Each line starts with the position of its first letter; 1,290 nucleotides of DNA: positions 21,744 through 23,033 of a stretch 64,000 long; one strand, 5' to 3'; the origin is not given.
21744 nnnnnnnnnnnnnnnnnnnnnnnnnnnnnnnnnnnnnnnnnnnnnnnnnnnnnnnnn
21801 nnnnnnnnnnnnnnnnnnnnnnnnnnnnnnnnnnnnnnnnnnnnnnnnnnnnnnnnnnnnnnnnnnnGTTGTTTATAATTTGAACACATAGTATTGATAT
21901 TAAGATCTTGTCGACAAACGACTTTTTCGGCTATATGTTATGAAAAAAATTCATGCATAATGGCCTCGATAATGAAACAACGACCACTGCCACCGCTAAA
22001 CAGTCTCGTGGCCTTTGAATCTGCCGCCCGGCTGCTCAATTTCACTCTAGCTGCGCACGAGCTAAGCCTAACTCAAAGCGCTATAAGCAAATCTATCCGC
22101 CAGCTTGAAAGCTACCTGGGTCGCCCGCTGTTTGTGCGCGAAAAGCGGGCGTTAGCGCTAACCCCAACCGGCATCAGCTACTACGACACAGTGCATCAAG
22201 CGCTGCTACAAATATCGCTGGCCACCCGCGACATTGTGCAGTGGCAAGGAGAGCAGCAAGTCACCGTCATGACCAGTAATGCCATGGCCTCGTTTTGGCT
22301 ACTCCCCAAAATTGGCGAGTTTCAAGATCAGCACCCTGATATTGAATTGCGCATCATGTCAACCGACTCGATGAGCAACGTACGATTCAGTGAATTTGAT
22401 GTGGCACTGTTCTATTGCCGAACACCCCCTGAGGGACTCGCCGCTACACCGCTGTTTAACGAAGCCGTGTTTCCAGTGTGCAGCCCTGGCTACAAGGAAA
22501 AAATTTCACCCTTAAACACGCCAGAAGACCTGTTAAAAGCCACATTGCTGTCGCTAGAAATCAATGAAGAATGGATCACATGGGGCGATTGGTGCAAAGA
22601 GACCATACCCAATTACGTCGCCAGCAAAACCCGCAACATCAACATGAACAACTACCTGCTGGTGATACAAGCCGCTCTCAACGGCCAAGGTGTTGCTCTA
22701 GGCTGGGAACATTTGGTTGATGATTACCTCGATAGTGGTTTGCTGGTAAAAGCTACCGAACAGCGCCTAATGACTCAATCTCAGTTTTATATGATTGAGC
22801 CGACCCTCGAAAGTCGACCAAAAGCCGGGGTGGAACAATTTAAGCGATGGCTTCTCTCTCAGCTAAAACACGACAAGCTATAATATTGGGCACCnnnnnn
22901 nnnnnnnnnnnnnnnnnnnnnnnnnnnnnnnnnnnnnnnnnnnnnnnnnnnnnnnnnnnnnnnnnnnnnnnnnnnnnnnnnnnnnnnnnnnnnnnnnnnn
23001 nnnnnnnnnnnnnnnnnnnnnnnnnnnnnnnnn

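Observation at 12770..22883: Atypical nine-kb operon: Rieske oxygenase, aldehyde dehydrogenase, soxBDAG and an extra FAD amine oxidase, with a divergent GcvA-like LysR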

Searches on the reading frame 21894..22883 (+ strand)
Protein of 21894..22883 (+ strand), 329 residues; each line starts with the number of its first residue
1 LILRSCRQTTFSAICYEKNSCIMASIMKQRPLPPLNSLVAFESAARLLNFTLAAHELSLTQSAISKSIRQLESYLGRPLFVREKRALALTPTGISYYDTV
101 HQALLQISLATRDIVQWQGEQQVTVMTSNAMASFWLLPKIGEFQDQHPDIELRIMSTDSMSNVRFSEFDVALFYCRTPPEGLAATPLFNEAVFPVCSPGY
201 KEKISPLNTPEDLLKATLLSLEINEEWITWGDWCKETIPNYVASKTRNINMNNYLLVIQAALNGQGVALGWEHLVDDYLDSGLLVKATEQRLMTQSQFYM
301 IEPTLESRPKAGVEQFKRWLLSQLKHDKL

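Call 3: search_protein_families(library=pfam, proteins=[window:21894-22883:+])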
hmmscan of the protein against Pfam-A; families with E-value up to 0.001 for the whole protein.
window:21894-22883:+ (329 aa): 2 families
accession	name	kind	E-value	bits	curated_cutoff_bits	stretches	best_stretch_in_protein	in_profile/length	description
PF03466.25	LysR_substrate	-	2.6e-26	92.7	28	1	120-324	5-208/209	LysR substrate binding domain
PF00126.33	HTH_1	-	6.6e-19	68.1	26.6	1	35-93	1-59/60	Bacterial regulatory helix-turn-helix protein, lysR family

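Call 4: search_protein_families(library=ncbifam, proteins=[window:21894-22883:+])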
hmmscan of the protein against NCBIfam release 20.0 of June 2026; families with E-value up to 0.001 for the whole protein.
window:21894-22883:+ (329 aa): 53 families (the best 25 are shown)
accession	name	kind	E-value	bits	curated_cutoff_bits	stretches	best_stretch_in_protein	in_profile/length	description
NF008352.0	PRK11139.1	subfamily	1.4e-79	267.4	288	1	30-327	3-295/305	transcriptional regulator GcvA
TIGR03418.1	chol_sulf_TF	equivalog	1.7e-74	250.5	324.8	1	34-322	2-290/291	choline sulfate utilization transcriptional regulator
NF007491.0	PRK10086.1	equivalog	5.7e-55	186.3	316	1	35-326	19-311/313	DNA-binding transcriptional regulator DsdC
TIGR02036.1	dsdC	equivalog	1.7e-47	161.9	352.4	1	36-325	11-302/302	DNA-binding transcriptional regulator DsdC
NF041130.1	PenR_Burk_TF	exception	2.1e-34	119.1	625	1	28-321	3-286/292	beta-lactamase transcriptional regulator PenR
NF040888.1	trans_reg_YafC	equivalog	4e-26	91.6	470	1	38-294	8-263/293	DNA-binding transcriptional regulator YafC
NF040786.1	LysR_Sec_metab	equivalog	6.6e-21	74.6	250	1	35-199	3-172/298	selenium metabolism-associated LysR family transcriptional regulator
NF008416.0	PRK11242.1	equivalog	2.9e-19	69.5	277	1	45-203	13-176/300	transcriptional regulator CynR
NF011950.0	PRK15421.1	equivalog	9.6e-18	64.9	382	1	51-288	20-255/317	HTH-type transcriptional regulator MetR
TIGR03339.1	phn_lysR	subfamily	3.8e-17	62.5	341.1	1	38-173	2-139/279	aminoethylphosphonate catabolism associated LysR family transcriptional regulator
NF053705.1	TransRegGltCGpos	equivalog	4.3e-17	62.3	350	1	41-172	9-145/300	glutamate biosynthesis transcriptional regulator GltC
NF007307.0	PRK09791.1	equivalog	4.3e-16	58.9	336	1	36-161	8-135/302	LysR family transcriptional regulator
NF002964.0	PRK03635.1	subfamily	9.9e-16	57.6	197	1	37-295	7-265/297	ArgP/LysG family DNA-binding transcriptional regulator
NF045990.1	TransRegCbbRRhodb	equivalog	1.1e-15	57.4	450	1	35-321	8-297/304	LysR family regulator CbbR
NF050187.1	TransRegBsrAPseudo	equivalog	1.3e-15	57.3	480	1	35-199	10-179/298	LysR family transcriptional regulator BsrA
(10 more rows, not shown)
